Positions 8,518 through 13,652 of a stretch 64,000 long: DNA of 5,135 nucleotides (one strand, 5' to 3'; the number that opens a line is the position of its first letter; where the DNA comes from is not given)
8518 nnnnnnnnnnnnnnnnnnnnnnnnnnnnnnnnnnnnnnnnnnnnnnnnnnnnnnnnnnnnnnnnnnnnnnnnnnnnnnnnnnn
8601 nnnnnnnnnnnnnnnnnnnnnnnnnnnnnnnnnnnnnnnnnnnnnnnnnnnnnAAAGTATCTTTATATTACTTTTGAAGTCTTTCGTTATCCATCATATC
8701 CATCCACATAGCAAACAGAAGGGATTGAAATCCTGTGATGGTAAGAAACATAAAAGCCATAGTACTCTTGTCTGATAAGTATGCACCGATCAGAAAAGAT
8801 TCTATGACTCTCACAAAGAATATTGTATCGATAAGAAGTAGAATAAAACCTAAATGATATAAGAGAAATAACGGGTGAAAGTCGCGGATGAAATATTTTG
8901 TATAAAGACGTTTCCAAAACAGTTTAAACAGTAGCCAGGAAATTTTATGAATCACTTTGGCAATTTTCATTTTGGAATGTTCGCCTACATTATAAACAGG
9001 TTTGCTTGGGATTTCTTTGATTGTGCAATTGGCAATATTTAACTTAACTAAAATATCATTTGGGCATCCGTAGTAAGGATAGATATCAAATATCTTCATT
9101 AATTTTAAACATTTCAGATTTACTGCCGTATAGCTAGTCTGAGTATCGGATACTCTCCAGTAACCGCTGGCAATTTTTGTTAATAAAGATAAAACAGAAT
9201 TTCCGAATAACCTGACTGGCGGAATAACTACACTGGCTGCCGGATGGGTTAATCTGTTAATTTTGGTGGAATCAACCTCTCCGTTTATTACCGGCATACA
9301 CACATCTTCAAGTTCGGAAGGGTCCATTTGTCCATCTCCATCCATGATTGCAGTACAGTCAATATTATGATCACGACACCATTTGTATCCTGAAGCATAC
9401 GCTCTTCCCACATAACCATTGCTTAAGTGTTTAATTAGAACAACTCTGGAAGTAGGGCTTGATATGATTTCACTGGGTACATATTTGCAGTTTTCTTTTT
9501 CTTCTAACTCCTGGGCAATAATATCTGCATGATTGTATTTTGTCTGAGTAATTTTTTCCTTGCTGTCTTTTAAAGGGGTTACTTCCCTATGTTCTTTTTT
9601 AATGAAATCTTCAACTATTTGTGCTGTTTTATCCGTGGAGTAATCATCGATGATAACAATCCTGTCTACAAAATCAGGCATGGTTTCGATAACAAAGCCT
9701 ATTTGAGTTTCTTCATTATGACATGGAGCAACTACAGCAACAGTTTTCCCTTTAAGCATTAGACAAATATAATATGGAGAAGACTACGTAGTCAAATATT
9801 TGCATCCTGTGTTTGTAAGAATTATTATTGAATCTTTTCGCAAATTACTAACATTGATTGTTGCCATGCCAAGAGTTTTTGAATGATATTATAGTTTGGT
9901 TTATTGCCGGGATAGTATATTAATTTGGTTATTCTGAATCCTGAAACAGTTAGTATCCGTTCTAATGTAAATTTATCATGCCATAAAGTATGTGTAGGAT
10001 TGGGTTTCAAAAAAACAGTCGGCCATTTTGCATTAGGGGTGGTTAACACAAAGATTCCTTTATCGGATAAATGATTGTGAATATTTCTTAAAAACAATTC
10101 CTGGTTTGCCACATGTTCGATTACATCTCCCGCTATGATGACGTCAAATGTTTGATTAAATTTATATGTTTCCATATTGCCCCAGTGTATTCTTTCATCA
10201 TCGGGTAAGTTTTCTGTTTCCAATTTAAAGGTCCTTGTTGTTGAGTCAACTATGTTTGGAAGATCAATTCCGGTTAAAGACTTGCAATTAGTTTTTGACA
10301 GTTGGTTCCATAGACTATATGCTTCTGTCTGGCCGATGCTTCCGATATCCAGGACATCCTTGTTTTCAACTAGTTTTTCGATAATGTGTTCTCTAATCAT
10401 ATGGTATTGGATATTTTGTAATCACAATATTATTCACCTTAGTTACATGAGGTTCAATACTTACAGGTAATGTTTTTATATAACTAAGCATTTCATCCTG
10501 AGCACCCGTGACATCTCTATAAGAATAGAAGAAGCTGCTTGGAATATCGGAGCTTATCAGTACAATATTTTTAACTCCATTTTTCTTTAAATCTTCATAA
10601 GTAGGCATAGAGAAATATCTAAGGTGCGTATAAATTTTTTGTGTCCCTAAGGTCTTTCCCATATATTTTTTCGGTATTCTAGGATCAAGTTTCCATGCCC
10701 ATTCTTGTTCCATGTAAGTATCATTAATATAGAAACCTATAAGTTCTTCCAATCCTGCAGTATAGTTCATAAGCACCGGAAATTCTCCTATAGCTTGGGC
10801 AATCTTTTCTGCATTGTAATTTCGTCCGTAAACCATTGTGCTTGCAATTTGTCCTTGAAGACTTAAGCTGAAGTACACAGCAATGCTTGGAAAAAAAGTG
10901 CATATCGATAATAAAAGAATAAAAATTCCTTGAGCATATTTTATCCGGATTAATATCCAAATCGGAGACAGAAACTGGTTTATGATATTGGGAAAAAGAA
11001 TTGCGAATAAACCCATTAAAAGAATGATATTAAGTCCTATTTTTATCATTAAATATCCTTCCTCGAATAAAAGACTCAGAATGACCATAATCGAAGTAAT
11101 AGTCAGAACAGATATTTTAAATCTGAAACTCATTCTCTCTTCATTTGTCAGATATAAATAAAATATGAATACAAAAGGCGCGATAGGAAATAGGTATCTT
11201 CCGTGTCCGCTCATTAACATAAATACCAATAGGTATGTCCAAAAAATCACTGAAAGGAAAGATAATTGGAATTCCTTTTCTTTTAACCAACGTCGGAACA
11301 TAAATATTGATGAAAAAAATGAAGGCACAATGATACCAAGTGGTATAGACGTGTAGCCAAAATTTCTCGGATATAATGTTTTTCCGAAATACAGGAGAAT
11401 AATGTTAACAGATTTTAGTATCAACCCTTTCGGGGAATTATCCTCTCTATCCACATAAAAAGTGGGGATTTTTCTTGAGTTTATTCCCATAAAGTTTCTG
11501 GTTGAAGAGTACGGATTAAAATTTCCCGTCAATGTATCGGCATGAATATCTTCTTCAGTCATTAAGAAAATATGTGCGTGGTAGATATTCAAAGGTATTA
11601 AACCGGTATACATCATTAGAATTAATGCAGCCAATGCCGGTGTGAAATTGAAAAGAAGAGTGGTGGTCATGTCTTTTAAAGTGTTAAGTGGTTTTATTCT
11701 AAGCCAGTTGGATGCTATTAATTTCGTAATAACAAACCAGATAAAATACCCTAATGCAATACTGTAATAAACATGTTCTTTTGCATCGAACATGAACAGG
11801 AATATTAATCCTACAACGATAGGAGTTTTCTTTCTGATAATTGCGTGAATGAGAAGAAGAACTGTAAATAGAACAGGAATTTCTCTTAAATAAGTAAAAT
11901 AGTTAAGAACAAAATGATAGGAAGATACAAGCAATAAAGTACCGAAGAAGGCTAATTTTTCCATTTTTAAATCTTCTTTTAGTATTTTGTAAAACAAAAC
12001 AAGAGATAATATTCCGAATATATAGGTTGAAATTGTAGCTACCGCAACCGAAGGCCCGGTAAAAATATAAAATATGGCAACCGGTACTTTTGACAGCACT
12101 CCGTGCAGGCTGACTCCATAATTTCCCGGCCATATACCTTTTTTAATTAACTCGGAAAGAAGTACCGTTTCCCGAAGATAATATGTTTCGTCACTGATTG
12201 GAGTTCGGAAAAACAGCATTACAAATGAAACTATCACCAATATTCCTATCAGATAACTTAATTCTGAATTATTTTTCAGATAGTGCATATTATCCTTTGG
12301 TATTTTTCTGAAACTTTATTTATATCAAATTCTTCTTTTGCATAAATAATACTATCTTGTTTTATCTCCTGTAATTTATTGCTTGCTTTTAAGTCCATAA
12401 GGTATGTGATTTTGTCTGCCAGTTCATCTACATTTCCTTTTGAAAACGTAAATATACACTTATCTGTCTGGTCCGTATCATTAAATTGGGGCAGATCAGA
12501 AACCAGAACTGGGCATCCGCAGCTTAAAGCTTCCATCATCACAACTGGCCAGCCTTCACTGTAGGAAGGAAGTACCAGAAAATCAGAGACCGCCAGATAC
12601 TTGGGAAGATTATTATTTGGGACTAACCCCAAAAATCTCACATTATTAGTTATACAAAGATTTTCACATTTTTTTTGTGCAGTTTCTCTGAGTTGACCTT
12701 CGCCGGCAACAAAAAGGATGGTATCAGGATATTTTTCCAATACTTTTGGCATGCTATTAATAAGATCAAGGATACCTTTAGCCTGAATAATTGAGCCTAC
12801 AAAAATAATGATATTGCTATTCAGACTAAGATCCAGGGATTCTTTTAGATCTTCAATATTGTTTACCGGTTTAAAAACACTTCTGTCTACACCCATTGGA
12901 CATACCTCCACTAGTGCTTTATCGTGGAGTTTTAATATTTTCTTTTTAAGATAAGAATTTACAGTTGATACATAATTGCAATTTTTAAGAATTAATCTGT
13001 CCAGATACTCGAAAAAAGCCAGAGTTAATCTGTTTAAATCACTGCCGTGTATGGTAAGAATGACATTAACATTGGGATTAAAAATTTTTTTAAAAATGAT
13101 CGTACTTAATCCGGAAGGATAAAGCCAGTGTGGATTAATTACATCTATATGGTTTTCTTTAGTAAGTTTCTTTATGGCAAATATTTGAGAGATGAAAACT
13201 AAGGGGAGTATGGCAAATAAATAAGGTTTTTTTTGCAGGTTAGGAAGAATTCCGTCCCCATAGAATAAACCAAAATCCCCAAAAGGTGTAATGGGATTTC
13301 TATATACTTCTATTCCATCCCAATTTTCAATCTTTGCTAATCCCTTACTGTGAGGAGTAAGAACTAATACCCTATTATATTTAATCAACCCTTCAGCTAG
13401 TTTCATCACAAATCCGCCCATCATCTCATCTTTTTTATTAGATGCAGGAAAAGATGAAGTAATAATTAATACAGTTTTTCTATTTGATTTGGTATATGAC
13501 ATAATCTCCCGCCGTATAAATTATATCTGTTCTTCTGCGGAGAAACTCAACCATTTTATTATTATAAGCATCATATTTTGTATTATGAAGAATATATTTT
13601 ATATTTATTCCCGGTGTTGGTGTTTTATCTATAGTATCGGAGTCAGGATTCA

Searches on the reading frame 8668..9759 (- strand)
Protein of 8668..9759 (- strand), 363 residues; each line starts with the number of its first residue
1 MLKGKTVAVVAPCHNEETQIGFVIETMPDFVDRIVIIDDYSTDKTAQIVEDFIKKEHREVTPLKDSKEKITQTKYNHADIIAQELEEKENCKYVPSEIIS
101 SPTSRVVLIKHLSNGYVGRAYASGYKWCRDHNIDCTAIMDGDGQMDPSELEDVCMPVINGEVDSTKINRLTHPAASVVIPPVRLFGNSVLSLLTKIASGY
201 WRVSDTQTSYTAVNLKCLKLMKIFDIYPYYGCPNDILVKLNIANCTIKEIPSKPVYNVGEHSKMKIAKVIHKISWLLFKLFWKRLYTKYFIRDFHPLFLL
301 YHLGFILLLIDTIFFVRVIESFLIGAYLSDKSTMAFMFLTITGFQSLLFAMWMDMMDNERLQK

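Call 9: search_protein_families(library=pfam, proteins=[window:8668-9759:-], max_evalue=0.001)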
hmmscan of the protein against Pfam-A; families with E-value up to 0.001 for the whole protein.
window:8668-9759:- (363 aa): 1 family
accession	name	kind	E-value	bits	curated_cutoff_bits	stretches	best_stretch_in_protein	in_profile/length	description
PF00535.33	Glycos_transf_2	-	5.7e-12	46.3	23.3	1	9-57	2-53/168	Glycosyl transferase family 2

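Call 22: search_protein_families(library=ncbifam, proteins=[window:8668-9759:-], max_evalue=0.01)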
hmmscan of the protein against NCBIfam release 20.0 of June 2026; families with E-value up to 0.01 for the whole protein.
window:8668-9759:- (363 aa): 7 families
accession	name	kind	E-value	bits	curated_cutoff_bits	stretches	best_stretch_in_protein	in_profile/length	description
TIGR04182.1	glyco_TIGR04182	equivalog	9.7e-13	48.2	325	1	136-357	76-283/293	S-layer glycoprotein N-glycosyltransferase AglJ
NF058614.1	PPMAGASynPpgS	equivalog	2e-05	24.1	370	1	7-50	2-45/226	polyprenyl-phospho-N-acetylgalactosaminyl synthase PpgS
NF010496.0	PRK13915.1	equivalog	3.5e-05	23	262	1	3-49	29-81/307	glucosyl-3-phosphoglycerate synthase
TIGR03937.1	PgaC_IcaA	equivalog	0.00019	20.5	422.3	1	5-58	45-101/407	poly-beta-1,6-N-acetyl-D-glucosamine synthase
NF053846.1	glyco_with_XrtP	equivalog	0.0013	17.4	520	1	10-56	46-94/440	XrtP-associated glycosyltransferase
TIGR04283.1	glyco_like_mftF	equivalog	0.0059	16.2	182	0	8-52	2-49/221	TIGR04283 family arsenosugar biosynthesis glycosyltransferase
NF038302.1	EPS_HpsE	equivalog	0.0063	15.5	300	1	32-69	34-70/307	hormogonium polysaccharide biosynthesis glycosyltransferase HpsE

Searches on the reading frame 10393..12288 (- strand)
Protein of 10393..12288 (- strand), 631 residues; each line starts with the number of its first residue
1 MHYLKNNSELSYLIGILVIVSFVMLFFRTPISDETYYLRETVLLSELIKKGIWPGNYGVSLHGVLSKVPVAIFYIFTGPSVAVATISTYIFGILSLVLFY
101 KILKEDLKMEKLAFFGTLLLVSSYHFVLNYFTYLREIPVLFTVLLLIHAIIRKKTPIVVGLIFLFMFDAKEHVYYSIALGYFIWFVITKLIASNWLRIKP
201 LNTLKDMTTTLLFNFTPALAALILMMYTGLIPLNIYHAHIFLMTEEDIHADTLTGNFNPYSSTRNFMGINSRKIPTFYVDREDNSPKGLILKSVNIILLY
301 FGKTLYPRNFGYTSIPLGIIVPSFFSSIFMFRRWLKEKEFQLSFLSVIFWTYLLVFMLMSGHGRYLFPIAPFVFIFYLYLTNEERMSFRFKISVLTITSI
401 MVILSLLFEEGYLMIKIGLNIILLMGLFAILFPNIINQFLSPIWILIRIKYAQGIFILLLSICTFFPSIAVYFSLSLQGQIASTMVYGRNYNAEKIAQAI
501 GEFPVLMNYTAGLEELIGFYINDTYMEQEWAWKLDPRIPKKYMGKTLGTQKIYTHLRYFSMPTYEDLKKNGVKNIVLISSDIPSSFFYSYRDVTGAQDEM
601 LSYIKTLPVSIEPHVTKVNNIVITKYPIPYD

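Call 9: search_protein_families(library=pfam, proteins=[window:10393-12288:-], max_evalue=0.001)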
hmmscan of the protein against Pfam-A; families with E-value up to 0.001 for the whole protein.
window:10393-12288:- (631 aa): 0 families

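Call 22: search_protein_families(library=ncbifam, proteins=[window:10393-12288:-], max_evalue=0.01)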
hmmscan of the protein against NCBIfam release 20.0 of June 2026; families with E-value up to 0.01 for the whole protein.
window:10393-12288:- (631 aa): 0 families

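Call 82: search_protein_families(library=pfam, proteins=[window:10393-12285:-], max_evalue=1)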
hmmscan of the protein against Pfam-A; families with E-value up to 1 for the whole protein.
window:10393-12285:- (630 aa): 1 family
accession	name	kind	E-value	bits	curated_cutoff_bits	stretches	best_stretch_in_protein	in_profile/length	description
PF07108.16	PipA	-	0.12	12.3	25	1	258-307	149-197/200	PipA protein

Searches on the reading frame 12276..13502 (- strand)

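Call 9: search_protein_families(library=pfam, proteins=[window:12276-13502:-], max_evalue=0.001)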
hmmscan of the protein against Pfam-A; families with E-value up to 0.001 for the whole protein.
window:12276-13502:- (408 aa): 6 families
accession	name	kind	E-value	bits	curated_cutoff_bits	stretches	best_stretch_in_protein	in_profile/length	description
PF00534.26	Glycos_transf_1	-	3.2e-33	115.1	26.4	1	216-377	2-162/172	Glycosyl transferases group 1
PF13692.12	Glyco_trans_1_4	-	2e-27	96.7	27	1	230-369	2-140/142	Glycosyl transferases group 1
PF13439.12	Glyco_transf_4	-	1.4e-12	48.4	28.5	1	31-207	7-168/170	Glycosyltransferase Family 4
PF13477.12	Glyco_trans_4_2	-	3.3e-07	31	23.4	1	100-178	57-135/139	Glycosyl transferase 4-like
PF20706.3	GT4-conflict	-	5.8e-05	22.7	26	1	298-336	274-312/385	Family 4 Glycosyltransferase in conflict systems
PF13524.12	Glyco_trans_1_2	-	0.00026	21.4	25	1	287-370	28-113/144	Glycosyl transferase-like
